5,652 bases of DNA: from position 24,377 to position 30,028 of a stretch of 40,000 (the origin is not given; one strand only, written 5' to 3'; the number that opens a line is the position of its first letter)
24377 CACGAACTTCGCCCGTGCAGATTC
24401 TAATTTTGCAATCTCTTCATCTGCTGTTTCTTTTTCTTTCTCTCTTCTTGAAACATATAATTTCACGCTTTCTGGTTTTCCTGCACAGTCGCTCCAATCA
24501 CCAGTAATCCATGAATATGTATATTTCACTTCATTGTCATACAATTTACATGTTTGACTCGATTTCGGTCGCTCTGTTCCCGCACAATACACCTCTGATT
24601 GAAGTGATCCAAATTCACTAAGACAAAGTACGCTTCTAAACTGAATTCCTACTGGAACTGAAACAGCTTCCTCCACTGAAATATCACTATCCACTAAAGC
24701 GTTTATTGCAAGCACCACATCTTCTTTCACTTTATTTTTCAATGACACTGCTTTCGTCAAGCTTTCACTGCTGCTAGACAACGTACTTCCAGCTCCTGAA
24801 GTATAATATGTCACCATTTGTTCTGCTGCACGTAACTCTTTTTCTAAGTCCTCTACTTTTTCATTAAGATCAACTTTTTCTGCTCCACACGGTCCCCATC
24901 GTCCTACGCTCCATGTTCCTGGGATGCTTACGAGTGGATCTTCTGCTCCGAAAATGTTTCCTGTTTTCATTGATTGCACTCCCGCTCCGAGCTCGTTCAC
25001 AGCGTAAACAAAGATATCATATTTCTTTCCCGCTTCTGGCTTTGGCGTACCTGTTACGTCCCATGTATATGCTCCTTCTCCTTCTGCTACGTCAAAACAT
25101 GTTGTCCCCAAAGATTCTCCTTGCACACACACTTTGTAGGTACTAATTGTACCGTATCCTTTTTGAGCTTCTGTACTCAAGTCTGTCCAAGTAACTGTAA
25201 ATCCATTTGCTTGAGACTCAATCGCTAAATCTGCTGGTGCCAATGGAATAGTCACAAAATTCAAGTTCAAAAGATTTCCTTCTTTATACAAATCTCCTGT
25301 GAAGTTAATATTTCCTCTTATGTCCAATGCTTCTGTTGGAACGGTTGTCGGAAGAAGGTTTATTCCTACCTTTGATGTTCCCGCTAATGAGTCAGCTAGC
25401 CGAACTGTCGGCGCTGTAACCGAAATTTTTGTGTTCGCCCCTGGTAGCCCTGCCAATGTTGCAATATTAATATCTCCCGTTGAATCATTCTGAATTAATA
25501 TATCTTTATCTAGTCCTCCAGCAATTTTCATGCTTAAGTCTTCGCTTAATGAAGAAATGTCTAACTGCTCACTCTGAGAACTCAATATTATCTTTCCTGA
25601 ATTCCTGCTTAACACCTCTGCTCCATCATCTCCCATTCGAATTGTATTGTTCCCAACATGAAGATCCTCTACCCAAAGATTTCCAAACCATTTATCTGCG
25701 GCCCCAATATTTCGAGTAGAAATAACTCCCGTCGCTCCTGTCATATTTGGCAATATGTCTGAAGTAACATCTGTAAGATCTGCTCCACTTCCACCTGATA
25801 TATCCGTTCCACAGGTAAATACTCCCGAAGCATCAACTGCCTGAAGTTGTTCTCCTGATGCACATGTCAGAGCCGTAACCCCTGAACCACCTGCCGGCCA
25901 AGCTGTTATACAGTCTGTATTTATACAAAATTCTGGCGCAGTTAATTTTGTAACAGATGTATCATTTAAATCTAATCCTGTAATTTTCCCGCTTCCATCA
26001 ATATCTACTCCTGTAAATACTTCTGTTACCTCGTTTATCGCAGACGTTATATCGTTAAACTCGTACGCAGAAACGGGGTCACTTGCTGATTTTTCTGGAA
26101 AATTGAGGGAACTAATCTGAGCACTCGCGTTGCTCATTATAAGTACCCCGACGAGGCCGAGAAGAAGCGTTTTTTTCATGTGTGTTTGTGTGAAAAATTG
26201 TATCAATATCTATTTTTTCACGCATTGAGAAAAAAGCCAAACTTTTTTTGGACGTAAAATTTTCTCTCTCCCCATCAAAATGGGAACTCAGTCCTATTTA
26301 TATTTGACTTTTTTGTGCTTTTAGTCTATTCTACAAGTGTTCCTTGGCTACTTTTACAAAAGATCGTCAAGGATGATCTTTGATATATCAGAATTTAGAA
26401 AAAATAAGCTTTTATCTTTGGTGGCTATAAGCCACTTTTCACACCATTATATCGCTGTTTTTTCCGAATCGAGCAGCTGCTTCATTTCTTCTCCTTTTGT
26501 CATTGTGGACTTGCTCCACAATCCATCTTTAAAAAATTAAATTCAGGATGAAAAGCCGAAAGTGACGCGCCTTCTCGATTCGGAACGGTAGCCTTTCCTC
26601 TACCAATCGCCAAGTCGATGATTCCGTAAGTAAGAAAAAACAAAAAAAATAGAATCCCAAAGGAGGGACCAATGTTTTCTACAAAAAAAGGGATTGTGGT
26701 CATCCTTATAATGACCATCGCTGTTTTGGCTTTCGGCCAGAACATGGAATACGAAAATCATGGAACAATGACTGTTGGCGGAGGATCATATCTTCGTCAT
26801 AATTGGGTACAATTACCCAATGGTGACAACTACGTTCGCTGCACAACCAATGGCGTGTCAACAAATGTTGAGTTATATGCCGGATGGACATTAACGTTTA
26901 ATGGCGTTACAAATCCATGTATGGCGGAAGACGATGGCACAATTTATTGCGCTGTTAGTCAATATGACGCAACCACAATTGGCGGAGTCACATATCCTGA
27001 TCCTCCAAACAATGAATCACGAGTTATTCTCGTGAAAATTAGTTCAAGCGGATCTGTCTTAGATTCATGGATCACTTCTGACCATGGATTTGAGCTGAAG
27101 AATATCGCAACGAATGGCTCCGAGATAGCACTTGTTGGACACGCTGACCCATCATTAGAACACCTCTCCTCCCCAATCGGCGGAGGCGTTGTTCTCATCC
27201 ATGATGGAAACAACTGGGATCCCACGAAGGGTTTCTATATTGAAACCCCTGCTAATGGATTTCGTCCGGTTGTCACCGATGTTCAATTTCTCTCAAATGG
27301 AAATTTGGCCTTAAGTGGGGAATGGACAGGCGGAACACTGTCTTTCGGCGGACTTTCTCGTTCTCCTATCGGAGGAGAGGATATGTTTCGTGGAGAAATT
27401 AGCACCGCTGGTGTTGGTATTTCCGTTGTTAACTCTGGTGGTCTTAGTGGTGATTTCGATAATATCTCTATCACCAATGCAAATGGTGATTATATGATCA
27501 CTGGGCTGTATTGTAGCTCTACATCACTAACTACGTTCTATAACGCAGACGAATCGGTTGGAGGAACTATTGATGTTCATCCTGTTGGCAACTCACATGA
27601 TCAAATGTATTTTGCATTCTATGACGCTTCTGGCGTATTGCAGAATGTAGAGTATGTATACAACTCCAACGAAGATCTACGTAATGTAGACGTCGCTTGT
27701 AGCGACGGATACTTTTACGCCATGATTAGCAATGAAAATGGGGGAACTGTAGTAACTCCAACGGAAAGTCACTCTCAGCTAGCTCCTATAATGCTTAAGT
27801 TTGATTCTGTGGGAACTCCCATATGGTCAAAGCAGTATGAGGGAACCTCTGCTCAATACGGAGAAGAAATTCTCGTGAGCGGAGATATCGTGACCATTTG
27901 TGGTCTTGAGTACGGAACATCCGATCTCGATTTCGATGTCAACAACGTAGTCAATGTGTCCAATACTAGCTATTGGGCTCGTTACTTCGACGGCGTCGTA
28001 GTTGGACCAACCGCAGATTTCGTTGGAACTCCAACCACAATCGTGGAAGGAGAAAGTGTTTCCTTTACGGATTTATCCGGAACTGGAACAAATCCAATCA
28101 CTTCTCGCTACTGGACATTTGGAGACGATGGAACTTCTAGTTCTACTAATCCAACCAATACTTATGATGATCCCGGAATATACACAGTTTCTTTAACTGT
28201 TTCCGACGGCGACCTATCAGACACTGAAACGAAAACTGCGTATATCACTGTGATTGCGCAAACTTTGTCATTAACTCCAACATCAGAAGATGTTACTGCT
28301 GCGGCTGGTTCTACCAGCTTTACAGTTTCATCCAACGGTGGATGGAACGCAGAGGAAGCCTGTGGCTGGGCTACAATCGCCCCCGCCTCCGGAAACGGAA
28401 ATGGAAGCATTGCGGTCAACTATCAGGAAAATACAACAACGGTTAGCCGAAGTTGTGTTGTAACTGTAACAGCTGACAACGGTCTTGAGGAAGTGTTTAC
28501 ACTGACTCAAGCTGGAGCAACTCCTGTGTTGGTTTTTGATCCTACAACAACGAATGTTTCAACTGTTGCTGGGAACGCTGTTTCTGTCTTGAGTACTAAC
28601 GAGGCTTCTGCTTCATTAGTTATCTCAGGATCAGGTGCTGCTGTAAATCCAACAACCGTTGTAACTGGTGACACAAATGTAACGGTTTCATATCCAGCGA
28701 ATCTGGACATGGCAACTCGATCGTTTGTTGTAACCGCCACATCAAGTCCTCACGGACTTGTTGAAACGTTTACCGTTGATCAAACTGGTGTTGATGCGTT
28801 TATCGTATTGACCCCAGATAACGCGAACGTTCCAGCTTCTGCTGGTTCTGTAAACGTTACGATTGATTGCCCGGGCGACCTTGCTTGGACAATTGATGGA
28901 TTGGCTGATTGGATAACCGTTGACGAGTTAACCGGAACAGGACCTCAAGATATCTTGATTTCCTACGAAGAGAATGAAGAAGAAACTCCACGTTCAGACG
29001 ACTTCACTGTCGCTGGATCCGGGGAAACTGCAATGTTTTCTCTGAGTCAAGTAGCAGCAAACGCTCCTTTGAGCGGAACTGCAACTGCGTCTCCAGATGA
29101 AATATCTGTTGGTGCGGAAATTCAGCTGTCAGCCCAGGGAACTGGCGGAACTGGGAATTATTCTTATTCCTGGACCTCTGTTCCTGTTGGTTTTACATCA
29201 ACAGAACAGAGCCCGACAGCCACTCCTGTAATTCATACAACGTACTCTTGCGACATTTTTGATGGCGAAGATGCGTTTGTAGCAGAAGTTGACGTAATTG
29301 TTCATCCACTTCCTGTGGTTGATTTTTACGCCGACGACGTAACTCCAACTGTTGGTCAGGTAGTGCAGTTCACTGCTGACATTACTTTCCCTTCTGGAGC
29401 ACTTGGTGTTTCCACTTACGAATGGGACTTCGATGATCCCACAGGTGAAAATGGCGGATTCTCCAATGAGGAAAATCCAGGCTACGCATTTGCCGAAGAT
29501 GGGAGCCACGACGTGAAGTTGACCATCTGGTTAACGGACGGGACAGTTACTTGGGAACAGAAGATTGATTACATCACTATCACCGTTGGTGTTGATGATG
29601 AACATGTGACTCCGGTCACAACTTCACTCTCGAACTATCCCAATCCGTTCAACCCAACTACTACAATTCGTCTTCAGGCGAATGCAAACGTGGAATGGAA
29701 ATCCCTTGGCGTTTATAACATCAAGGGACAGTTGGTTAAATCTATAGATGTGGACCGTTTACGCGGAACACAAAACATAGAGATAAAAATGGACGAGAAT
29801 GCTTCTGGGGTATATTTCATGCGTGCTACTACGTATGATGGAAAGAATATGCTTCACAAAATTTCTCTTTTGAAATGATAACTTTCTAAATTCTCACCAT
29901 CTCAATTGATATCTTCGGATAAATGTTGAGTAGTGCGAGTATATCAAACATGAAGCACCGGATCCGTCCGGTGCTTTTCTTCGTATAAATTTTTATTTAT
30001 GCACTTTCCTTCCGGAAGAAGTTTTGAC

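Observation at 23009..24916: Four thrombospondin-type-1 (ADAMTS-style)-like cysteine modules, each split by a long helical or low-complexity insert, in a bacterial surface protein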

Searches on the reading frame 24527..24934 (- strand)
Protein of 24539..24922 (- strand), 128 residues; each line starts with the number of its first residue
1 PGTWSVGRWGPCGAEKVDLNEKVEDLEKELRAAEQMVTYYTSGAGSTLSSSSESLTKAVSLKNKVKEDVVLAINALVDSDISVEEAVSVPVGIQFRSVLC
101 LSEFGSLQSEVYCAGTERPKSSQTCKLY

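Call 6: search_protein_families(library=pfam, proteins=[window:24539-24922:-], max_evalue=10)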
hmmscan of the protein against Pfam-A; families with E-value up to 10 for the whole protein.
seq(128 aa): 4 families
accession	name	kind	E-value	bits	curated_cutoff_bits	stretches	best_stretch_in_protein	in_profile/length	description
PF19030.6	TSP1_ADAMTS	-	2.9e-05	24.7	23.8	1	92-127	16-52/55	Thrombospondin type 1 domain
PF25055.1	DUF7792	-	0.034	14.7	27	1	14-71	26-86/120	Domain of unknown function (DUF7792)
PF20453.3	DUF6707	-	0.079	12.8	27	1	49-126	70-148/279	Family of unknown function (DUF6707)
PF09354.15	HNF_C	-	0.14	13.4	25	1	29-62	21-50/65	HNF3 C-terminal domain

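Call 55: predict_structure(alignment_id=A5)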
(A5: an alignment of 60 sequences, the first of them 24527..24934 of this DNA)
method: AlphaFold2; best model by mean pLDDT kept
length: 136 residues; sequences in the alignment: 60
mean_pLDDT: 81.8   pTM: 0.47
mean pLDDT of the five models: 81.8, 81.3, 80.0, 78.8, 78.5
residues with pLDDT >= 90: 37; 70-90: 75; 50-70: 22; < 50: 2
segments of 3 or more residues with pLDDT < 50: none
pLDDT, mean of each block of 10 residues (from residue 1): 90 79 75 87 85 85 85 76 59 75 96 93 91 63
secondary structure, 60 per line:
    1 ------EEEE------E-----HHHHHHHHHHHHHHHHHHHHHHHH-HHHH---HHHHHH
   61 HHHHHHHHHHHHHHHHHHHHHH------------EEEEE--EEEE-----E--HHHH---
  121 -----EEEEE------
elements in order: E7-10 H23-46 H48-51 H55-82 E95-99 E102-105 H114-117 E126-130

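Call 59: fold_search(model_id=the predicted structure, library=pdb)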
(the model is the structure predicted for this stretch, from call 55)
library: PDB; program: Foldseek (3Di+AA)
matches with E <= 10: 395; with E <= 0.001: 0
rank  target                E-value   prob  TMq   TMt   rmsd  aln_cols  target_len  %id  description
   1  8oxr                  4.7e-02  1.00  0.27  0.29   3.3        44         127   23  Structure of the N-terminal didomain d1_d2 of the Thrombospondin type-1 domain-containing 7A (released 2024-05-15)
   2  4dci_B                5.2e-01  0.28  0.35  0.33  13.4       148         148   11  Crystal structure of unknown funciton protein from Synechococcus sp. WH 8102 (released 2012-02-01)
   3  4j9y_B                6.2e-01  0.23  0.21  0.28   8.3        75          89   19  Calcium-calmodulin complexed with the calmodulin binding domain from a small conductance potassium channel splice vari (released 2013-03-27)
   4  5v03_B                6.6e-01  0.20  0.21  0.30  10.8        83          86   12  A positive allosteric modulator binding pocket in SK2 ion channels is shared by Riluzole and CyPPA (released 2018-03-07)
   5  5wbx_B                6.6e-01  0.18  0.22  0.27  11.3        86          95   12  Structural insights into the potency of SK/IK channel positive modulators (released 2017-12-20)
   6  9j3d_D                7.0e-01  0.15  0.29  0.15  16.7       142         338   15  Cryo-EM structure of TMexCD1-TOprJ1 (released 2025-08-13)
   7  6snr                  7.0e-01  0.12  0.26  0.12  16.3       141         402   13  Crystal structure of FemX (released 2020-09-09)
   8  8roa_C                8.5e-01  0.18  0.28  0.12  13.9       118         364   11  Human cohesin SMC1A-HD(longCC-EQ)/RAD21-C complex - ADP-bound conformation (released 2024-09-11)
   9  4g27_B                9.0e-01  0.20  0.21  0.29   8.2        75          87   19  Calcium-calmodulin complexed with the calmodulin binding domain from a small conductance potassium channel splice vari (released 2012-09-12)
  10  6czq_B                9.0e-01  0.16  0.22  0.28  11.3        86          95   14  A V-to-F substitution in SK2 channels causes Ca2+ hypersensitivity and improves locomotion in a C. elegans ALS model (released 2018-08-01)
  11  3sjq_D                1.0e+00  0.18  0.21  0.31   8.8        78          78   13  Crystal structure of a small conductance potassium channel splice variant complexed with calcium-calmodulin (released 2012-05-30)
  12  4dci_D                1.0e+00  0.15  0.32  0.30  15.2       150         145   12  Crystal structure of unknown funciton protein from Synechococcus sp. WH 8102 (released 2012-02-01)
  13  4j9z_B                1.0e+00  0.14  0.21  0.26  11.4        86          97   13  Calcium-calmodulin complexed with the calmodulin binding domain from a small conductance potassium channel splice vari (released 2013-03-27)
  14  4nkg_D                1.1e+00  0.96  0.40  0.81   1.7        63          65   16  Crystal structure of SspH1 LRR domain in complex PKN1 HR1b domain (released 2013-12-11)
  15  1urf_MODEL_1_A        1.1e+00  0.82  0.40  0.64   5.2        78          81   17  HR1b domain from PRK1 (released 2003-11-06)
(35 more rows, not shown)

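Call 95: fold_search(model_id=the predicted structure, library=viral)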
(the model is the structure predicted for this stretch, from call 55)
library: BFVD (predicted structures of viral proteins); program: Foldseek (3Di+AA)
matches with E <= 10: 768; with E <= 0.001: 0
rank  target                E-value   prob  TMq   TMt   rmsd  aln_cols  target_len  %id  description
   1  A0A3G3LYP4            8.1e-02  0.99  0.37  0.37   5.4        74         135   18  Uncharacterized protein [Brevibacterium phage Cantare]
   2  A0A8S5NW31            1.2e-01  0.99  0.41  0.69   3.2        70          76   13  Uncharacterized protein [Siphoviridae sp. ctOba29]
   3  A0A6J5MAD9            1.5e-01  0.33  0.32  0.26  16.3       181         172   15  Uncharacterized protein [uncultured Caudovirales phage]
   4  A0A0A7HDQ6            2.6e-01  0.99  0.39  0.82   1.9        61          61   16  Uncharacterized protein [Escherichia phage vB_EcoM_VR25]
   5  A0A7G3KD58            2.8e-01  1.00  0.39  0.83   1.8        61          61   16  Uncharacterized protein [Enterobacter phage vB_EhoM-IME523]
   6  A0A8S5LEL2            2.9e-01  0.54  0.36  0.05  18.3       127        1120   16  Uncharacterized protein [Myoviridae sp. ctBDS4]
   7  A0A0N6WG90            3.3e-01  0.69  0.40  0.36  11.4       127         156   12  Proximal tail sheath stabilization protein [Salmonella phage 38]
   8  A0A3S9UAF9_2          3.5e-01  0.44  0.30  0.06  10.5        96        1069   17  Tape measure protein [Gordonia phage Dorito]
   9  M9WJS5                3.8e-01  0.20  0.25  0.29  11.9       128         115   15  Uncharacterized protein [Vaccinia virus]
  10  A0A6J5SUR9            4.0e-01  0.16  0.29  0.05  22.2       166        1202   11  Uncharacterized protein [uncultured Caudovirales phage]
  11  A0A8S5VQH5            4.3e-01  0.90  0.38  0.54  12.4        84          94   18  (no name in the UniProt tables at hand)
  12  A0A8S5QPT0            4.5e-01  0.54  0.38  0.27  21.0       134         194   11  Intron-binding protein aquarius N-terminus (Fragment) [Siphoviridae sp. ctB9E3]
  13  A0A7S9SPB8            5.1e-01  0.98  0.37  0.80   2.3        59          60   12  (no name in the UniProt tables at hand)
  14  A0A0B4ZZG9            5.5e-01  0.98  0.38  0.84   1.9        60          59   15  Uncharacterized protein [Yersinia phage vB_YenM_TG1]
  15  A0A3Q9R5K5            5.5e-01  0.41  0.27  0.44   8.5        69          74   16  (no name in the UniProt tables at hand)
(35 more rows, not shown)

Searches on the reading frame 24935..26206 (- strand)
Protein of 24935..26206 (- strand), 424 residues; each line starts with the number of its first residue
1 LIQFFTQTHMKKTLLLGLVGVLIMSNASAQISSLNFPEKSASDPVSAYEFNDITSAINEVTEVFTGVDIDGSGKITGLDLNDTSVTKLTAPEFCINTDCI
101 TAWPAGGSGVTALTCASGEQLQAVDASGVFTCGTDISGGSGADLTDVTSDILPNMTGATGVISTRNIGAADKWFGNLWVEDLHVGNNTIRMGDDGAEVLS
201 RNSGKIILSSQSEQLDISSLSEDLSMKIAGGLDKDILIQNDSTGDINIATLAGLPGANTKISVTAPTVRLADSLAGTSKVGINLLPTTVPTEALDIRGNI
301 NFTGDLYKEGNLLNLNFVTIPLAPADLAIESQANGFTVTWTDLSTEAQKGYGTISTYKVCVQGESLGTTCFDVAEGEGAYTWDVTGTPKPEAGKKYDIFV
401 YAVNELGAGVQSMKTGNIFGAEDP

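Call 17: find_homologous_proteins(query=window:24935-26206:-)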
Query window:24935-26206:-: 8000 candidates shared short words with the query, none scored E <= 0.001.

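Call 81: search_protein_families(library=phrogs, proteins=[window:24935-26206:-], max_evalue=0.01)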
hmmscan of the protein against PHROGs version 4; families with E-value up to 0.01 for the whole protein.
window:24935-26206:- (424 aa): 0 families

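Call 82: search_solved_structures(query=window:24935-26206:-, max_evalue=1)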
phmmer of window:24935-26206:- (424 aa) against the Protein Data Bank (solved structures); distinct sequences matched with E-value up to 1: 0.

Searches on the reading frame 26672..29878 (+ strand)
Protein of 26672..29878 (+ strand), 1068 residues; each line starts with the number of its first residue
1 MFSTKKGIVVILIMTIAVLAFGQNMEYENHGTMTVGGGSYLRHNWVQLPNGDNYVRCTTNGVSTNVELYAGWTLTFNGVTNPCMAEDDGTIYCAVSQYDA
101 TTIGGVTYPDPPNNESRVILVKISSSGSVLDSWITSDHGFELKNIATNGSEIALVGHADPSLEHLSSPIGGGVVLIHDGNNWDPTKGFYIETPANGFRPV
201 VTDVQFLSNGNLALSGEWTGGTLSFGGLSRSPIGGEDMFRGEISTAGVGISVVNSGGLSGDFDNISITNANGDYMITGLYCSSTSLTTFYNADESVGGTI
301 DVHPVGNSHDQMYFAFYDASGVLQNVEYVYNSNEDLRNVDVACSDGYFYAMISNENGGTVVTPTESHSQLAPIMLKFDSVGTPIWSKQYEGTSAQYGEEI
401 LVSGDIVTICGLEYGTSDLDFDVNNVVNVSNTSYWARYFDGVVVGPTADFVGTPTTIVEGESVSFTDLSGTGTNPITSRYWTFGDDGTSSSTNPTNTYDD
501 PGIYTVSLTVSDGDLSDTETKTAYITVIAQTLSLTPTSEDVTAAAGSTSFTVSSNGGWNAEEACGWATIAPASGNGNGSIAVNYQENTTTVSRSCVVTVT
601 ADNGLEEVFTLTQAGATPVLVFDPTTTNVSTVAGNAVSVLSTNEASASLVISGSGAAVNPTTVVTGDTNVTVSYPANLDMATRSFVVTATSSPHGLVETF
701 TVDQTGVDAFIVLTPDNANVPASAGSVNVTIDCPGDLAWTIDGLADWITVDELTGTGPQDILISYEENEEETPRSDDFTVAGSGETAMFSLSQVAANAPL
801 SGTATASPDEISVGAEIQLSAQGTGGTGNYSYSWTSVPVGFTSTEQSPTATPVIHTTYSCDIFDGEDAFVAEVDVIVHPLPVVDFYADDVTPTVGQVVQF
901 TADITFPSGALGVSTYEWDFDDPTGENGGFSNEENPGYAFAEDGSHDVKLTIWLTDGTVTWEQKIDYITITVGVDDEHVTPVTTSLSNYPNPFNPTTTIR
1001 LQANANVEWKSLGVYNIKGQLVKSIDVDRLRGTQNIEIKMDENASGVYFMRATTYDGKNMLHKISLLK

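Call 11: search_protein_families(library=pfam, proteins=[window:26672-29878:+], max_evalue=0.001)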
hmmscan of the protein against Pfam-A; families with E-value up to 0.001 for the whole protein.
window:26672-29878:+ (1068 aa): 5 families
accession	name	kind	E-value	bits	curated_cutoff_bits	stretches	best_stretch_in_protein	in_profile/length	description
PF18911.6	PKD_4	-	3.3e-23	82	27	2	445-527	3-85/85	PKD domain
PF19190.6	BACON_2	-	1.4e-14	54.2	25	2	532-616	2-94/94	Viral BACON domain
PF00801.26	PKD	-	1.6e-13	50.9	23.5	1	450-522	4-77/80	PKD domain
PF13004.13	BACON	-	4e-13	49.6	25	2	558-614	3-61/61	Putative binding domain, N-terminal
PF18962.6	Por_Secre_tail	-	3.8e-09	37.1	27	1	989-1064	2-73/75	Secretion system C-terminal sorting domain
